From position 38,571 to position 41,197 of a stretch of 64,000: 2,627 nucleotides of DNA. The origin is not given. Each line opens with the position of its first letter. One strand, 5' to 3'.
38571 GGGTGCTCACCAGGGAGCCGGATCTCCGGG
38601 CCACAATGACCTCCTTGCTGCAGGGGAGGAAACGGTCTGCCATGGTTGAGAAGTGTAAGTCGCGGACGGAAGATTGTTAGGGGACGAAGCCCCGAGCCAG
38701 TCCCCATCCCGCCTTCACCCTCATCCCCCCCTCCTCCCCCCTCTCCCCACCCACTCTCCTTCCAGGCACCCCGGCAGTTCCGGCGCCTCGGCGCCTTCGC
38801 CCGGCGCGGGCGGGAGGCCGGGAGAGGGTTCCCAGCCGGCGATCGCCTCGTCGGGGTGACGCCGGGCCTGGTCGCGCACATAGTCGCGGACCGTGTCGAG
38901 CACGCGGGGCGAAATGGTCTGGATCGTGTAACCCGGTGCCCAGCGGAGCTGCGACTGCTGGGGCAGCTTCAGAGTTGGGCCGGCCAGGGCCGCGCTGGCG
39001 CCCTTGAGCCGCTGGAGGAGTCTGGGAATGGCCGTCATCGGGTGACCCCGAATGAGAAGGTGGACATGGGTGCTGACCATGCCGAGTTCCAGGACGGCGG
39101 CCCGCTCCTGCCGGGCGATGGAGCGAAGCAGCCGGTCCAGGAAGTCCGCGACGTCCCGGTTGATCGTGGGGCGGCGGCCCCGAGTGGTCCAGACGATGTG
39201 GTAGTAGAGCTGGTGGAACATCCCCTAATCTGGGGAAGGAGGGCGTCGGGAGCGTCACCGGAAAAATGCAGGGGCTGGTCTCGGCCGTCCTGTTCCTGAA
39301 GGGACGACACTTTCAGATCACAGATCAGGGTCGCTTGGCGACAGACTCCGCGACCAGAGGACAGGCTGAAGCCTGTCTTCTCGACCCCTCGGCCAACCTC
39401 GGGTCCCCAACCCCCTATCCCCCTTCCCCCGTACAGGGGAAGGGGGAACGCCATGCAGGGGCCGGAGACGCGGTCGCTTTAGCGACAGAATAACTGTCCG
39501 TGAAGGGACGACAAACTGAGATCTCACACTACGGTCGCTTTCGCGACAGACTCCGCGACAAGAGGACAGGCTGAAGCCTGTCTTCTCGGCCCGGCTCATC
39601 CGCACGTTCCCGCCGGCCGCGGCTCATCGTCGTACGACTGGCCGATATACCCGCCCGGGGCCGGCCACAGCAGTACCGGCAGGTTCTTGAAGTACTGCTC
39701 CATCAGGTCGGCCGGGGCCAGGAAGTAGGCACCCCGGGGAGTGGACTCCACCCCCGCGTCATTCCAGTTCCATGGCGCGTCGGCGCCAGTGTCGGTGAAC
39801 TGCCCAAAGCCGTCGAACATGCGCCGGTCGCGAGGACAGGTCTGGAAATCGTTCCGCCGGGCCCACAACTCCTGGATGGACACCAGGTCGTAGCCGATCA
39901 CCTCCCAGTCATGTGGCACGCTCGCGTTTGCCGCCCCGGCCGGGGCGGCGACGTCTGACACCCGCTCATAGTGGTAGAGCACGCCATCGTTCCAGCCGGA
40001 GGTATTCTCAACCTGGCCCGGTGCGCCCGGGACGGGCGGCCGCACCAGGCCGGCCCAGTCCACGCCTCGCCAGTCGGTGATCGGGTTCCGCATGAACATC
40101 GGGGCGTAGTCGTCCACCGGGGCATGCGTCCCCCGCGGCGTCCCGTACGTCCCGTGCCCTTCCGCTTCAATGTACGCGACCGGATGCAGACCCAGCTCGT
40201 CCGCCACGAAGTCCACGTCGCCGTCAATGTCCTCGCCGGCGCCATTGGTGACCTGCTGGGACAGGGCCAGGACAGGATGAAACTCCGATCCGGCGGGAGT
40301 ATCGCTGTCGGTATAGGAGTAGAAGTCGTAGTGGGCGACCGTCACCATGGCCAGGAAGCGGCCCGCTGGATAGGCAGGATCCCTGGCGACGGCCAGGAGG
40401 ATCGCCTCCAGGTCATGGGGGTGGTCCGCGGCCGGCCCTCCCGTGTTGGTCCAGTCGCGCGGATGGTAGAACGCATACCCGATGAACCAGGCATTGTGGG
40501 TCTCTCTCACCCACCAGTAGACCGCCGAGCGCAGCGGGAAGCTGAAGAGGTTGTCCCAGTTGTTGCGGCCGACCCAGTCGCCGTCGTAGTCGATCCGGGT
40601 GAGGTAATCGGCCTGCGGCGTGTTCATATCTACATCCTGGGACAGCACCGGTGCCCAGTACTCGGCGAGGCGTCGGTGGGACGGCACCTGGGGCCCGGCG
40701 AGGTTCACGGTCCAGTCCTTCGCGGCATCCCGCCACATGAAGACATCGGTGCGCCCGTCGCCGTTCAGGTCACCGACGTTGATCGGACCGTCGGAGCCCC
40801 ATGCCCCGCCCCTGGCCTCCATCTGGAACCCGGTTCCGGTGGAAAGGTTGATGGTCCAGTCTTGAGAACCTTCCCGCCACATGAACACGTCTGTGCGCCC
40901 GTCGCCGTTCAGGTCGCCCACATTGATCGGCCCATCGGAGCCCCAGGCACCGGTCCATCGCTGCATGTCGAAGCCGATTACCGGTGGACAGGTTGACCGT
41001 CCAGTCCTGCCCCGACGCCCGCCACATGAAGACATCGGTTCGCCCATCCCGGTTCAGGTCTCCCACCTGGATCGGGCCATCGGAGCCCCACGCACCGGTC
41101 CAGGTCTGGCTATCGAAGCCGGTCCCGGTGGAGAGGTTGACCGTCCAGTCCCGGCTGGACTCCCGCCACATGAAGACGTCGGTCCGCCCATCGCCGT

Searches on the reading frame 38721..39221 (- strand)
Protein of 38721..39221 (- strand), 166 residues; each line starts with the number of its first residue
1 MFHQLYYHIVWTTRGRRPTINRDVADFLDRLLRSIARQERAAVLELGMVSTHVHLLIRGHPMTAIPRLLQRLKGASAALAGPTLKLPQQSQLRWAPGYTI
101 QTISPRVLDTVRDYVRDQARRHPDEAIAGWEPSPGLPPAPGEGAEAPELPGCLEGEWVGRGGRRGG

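Call 25: search_protein_families(library=pfam, proteins=[window:38721-39221:-], max_evalue=0.0001)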
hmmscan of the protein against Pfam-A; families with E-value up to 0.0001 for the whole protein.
window:38721-39221:- (166 aa): 1 family
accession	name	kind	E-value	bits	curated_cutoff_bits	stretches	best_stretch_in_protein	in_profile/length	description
PF01797.21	Y1_Tnp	-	5.1e-22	78.7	23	1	3-118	3-121/121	Transposase IS200 like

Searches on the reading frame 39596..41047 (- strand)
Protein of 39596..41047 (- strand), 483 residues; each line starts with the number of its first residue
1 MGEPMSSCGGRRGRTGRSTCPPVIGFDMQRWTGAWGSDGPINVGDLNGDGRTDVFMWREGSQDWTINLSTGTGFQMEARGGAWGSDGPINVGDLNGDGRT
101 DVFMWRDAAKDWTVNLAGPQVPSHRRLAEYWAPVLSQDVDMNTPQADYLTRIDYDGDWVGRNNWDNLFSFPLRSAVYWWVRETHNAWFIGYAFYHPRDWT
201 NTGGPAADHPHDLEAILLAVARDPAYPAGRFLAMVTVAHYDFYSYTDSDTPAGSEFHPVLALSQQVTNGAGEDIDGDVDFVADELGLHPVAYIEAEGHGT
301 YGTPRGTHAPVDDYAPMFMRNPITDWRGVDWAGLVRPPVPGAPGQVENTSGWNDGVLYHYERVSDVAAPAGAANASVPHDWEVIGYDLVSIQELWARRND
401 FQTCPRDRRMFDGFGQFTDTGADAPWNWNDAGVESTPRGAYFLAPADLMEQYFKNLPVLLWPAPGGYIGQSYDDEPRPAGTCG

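Call 25: search_protein_families(library=pfam, proteins=[window:39596-41047:-], max_evalue=0.0001)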
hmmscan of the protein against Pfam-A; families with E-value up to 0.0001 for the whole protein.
window:39596-41047:- (483 aa): 1 family
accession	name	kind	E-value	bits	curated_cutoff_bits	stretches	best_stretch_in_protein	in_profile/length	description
PF13517.12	FG-GAP_3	-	1e-08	36.1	26.9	1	45-103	1-60/61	FG-GAP-like repeat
